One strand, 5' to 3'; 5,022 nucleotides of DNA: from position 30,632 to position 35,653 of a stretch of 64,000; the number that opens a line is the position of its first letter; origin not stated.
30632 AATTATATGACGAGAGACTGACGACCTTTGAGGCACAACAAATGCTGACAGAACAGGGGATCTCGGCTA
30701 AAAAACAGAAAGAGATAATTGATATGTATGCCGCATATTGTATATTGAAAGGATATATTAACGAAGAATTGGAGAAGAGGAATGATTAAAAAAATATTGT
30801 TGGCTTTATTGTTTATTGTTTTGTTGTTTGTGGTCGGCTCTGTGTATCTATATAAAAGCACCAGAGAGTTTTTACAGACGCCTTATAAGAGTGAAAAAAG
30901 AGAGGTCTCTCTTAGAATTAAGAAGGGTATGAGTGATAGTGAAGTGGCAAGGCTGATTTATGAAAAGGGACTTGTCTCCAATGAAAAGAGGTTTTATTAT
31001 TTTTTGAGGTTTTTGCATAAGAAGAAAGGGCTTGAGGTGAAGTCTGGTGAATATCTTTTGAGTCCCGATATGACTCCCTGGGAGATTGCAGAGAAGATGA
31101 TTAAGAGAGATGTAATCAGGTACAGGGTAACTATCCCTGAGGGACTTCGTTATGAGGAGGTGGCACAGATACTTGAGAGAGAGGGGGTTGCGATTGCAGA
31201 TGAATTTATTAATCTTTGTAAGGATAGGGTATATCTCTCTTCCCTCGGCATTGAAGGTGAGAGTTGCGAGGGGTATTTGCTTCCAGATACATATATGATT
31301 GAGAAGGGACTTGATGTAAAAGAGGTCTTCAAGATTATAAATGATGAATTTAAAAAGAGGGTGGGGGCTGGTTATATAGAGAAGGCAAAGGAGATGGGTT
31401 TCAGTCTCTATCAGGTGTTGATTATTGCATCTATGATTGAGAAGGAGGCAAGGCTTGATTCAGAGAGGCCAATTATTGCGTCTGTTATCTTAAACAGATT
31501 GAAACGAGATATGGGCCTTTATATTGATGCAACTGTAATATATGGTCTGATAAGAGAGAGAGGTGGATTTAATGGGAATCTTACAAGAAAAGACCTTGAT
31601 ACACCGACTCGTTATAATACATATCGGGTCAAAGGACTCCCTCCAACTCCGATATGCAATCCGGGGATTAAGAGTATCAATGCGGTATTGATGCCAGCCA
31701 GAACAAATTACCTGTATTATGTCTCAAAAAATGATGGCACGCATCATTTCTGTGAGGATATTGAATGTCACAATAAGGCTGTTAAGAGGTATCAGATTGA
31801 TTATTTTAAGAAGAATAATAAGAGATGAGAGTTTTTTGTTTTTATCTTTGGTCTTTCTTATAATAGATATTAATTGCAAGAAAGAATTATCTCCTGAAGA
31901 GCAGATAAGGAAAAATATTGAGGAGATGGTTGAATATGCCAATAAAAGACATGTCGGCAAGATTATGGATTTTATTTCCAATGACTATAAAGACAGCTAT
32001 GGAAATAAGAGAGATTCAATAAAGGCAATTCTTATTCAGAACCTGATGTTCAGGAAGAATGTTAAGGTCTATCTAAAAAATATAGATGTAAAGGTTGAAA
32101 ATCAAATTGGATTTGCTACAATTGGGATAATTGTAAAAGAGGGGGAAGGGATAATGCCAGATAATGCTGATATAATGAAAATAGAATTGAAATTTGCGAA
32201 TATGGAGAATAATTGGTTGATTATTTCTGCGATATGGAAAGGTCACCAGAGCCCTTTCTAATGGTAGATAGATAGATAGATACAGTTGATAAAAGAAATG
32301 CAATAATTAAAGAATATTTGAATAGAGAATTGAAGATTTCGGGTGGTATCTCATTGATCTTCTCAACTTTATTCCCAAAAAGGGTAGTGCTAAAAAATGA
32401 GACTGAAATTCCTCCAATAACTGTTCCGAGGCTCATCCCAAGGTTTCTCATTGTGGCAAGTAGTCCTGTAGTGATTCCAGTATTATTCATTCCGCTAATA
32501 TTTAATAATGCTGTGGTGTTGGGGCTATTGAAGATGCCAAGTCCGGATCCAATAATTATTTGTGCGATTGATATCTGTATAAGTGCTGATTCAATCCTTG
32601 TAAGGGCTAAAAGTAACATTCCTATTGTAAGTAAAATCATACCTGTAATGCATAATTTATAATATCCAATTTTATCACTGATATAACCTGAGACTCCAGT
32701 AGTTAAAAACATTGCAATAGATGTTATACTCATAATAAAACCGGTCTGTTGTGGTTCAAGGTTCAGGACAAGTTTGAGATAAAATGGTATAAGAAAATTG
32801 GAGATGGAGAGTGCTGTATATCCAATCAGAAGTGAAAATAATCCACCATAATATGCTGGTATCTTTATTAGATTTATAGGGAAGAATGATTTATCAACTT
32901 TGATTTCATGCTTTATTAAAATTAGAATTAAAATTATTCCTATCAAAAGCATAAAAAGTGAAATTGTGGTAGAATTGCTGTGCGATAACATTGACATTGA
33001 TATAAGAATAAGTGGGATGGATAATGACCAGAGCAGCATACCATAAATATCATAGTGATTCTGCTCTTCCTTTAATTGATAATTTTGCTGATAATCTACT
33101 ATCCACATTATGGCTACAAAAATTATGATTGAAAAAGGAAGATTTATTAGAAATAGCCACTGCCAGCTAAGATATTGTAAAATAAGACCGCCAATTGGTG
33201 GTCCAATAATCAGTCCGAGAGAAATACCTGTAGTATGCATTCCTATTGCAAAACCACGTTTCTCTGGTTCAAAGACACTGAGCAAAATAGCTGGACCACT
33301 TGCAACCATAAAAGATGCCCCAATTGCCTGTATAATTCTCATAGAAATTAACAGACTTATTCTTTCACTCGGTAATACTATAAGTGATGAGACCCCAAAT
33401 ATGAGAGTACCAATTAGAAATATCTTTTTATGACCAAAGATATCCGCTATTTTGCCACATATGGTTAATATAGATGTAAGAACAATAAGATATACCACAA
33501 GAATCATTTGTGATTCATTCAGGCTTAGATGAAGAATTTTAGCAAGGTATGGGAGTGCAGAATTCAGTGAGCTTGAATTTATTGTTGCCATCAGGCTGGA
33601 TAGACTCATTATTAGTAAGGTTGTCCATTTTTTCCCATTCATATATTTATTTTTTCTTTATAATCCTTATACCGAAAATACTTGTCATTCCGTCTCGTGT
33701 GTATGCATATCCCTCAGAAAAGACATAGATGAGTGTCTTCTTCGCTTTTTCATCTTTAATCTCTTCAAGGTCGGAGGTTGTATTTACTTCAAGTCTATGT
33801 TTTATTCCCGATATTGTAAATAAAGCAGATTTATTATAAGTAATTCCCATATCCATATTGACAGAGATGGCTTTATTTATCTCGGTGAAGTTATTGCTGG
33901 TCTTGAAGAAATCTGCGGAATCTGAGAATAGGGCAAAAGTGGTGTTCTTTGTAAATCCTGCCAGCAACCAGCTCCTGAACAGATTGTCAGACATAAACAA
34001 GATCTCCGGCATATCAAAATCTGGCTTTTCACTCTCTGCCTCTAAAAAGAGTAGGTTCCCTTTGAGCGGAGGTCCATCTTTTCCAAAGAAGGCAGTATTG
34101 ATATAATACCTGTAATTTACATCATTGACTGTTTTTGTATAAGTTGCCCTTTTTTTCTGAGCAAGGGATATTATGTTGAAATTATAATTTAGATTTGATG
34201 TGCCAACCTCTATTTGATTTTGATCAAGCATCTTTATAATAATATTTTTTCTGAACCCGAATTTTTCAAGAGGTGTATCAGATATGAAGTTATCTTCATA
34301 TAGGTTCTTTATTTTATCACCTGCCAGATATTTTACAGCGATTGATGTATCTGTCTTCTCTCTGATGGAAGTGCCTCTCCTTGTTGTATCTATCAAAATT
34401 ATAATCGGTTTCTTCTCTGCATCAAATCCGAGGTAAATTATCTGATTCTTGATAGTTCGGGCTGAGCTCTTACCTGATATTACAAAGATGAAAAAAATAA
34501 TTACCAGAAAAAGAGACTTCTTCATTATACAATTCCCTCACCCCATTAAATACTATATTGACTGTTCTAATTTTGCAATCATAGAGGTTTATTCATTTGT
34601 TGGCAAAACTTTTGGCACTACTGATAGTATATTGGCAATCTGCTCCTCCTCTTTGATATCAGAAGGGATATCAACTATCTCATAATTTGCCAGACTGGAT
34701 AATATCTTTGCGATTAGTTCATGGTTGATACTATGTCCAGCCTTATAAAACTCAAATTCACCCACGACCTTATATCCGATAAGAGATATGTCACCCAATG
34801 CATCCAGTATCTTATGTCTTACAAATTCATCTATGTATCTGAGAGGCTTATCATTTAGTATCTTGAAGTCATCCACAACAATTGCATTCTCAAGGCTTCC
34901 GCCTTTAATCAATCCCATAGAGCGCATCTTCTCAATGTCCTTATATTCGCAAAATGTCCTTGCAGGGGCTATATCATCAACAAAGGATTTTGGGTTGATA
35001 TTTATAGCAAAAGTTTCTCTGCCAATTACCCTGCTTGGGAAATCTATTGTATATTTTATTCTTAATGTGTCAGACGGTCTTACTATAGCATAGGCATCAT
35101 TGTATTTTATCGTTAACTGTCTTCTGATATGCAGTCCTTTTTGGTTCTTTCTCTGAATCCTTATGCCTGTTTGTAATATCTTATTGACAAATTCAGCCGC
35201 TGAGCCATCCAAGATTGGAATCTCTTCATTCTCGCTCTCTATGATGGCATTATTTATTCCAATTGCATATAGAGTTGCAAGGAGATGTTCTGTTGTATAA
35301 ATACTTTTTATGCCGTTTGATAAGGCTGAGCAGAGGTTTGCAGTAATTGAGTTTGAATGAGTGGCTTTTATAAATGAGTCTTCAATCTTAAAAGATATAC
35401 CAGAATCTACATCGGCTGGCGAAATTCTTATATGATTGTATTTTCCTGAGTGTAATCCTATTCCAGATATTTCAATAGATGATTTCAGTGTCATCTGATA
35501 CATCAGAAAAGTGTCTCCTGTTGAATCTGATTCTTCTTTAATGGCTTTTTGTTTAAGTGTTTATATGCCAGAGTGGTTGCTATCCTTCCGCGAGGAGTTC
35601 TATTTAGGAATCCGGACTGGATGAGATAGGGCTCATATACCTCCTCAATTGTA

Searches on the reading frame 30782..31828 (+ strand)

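Call 44: search_protein_families(library=pfam, proteins=[window:30782-31828:+], max_evalue=0.00001)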
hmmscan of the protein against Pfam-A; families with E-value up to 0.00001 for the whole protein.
window:30782-31828:+ (348 aa): 1 family
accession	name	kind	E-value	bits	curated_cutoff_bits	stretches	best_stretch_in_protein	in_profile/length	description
PF02618.21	YceG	-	8.2e-83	278.5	32.4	1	45-336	2-275/275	YceG-like family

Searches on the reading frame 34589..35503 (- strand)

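Call 44: search_protein_families(library=pfam, proteins=[window:34589-35503:-], max_evalue=0.00001)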
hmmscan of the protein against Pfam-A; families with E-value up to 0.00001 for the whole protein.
window:34589-35503:- (304 aa): 1 family
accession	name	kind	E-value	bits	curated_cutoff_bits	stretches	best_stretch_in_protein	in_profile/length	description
PF03331.19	LpxC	-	6.8e-93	311.5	27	1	3-268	1-267/268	UDP-3-O-acyl N-acetylglycosamine deacetylase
